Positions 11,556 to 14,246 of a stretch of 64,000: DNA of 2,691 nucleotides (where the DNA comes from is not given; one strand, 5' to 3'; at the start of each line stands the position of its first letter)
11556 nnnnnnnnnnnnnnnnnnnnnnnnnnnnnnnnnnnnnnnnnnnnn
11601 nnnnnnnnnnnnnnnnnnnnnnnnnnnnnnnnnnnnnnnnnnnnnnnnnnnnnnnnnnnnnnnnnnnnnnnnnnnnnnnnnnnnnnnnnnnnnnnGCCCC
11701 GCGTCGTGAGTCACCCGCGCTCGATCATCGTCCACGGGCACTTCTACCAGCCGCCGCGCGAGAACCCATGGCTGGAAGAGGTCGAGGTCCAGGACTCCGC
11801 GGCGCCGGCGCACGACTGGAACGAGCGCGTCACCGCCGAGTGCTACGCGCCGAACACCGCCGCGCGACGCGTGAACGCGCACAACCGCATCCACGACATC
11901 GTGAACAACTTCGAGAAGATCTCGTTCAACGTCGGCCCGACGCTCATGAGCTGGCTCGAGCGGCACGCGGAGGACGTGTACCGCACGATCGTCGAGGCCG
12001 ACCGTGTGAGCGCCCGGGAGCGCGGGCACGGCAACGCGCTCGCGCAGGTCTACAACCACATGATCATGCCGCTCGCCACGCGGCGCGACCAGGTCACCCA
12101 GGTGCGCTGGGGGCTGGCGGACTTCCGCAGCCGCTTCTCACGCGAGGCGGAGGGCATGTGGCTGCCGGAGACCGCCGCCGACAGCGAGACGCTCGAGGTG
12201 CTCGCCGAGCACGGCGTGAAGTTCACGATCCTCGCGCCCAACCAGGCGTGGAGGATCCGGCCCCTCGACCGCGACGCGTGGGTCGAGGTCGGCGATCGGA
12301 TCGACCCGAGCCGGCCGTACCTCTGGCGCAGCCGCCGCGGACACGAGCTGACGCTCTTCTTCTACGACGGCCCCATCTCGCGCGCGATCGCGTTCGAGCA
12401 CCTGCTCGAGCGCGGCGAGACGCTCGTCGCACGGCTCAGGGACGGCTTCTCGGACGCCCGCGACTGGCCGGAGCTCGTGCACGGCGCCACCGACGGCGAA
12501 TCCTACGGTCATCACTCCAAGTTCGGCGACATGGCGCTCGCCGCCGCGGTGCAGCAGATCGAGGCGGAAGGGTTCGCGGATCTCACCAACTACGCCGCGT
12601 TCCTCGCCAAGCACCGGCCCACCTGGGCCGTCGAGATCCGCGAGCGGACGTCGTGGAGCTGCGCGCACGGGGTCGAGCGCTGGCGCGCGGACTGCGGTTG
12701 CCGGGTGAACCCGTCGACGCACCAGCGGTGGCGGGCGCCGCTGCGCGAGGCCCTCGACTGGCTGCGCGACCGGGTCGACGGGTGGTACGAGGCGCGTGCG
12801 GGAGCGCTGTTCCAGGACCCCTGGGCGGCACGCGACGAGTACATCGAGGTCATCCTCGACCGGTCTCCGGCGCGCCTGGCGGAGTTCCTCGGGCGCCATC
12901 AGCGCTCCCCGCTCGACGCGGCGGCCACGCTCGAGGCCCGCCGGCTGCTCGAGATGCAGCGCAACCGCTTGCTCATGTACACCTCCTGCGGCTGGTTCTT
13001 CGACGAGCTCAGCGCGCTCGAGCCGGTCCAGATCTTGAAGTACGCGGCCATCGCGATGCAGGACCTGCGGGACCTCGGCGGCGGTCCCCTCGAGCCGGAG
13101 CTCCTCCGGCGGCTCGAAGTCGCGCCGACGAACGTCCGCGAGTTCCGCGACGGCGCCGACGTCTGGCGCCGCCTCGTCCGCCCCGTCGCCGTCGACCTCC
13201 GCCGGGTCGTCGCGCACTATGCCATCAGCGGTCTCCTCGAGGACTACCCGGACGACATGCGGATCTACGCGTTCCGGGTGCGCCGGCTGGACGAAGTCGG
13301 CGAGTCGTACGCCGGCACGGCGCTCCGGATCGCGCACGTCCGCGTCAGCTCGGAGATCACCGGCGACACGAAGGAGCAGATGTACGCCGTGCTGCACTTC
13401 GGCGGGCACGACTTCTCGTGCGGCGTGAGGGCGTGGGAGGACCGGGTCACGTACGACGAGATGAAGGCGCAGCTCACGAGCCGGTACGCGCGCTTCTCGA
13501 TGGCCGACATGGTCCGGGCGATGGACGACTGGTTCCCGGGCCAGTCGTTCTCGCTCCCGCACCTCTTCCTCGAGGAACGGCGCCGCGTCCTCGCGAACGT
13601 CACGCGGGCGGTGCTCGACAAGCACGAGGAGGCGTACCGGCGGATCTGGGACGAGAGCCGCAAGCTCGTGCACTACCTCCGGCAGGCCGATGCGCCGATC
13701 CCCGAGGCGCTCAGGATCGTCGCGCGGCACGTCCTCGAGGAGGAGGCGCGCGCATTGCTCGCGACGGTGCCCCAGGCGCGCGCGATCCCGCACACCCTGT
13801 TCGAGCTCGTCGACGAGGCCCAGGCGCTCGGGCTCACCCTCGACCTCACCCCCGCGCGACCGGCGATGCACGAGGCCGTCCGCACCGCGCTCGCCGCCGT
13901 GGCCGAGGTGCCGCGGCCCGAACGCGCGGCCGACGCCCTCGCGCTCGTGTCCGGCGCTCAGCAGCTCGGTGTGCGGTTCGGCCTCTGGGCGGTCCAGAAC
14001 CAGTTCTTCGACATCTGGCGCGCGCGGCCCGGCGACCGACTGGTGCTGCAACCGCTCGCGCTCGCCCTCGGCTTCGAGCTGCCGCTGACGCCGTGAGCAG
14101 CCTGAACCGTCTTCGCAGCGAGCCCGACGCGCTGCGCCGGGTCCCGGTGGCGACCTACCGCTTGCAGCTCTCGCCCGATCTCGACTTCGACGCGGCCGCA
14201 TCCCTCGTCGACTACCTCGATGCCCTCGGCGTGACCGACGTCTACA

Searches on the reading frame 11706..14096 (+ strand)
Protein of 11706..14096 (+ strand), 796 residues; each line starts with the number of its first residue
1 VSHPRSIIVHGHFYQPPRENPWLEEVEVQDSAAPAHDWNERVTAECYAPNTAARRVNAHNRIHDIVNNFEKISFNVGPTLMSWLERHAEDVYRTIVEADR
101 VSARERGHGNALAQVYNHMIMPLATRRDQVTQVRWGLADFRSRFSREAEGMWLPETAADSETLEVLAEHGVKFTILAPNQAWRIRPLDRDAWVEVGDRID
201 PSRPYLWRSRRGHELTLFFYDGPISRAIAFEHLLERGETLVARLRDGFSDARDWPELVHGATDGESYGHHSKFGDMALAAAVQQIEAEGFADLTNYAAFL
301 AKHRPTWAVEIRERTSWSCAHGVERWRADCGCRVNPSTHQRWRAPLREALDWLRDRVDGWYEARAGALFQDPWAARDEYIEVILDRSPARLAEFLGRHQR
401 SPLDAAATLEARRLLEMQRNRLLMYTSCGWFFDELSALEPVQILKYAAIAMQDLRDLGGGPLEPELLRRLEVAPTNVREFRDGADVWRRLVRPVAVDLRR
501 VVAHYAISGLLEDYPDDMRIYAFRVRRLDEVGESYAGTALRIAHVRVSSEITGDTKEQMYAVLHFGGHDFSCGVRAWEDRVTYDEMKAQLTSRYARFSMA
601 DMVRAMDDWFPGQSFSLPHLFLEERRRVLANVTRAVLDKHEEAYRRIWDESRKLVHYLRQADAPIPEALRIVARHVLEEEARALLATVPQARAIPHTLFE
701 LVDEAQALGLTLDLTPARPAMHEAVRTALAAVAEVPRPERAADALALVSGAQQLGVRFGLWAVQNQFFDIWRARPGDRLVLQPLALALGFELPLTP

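Call 67: search_protein_families(library=pfam, proteins=[window:11706-14096:+], max_evalue=0.001)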
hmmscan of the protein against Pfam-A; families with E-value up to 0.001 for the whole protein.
window:11706-14096:+ (796 aa): 2 families
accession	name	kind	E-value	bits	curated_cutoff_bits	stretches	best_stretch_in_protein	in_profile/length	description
PF12055.13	DUF3536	-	1.1e-103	347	25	1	339-621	2-284/284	Domain of unknown function (DUF3536)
PF03065.20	Glyco_hydro_57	-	5.1e-17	62.5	21.2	1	12-307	9-286/291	Glycosyl hydrolase family 57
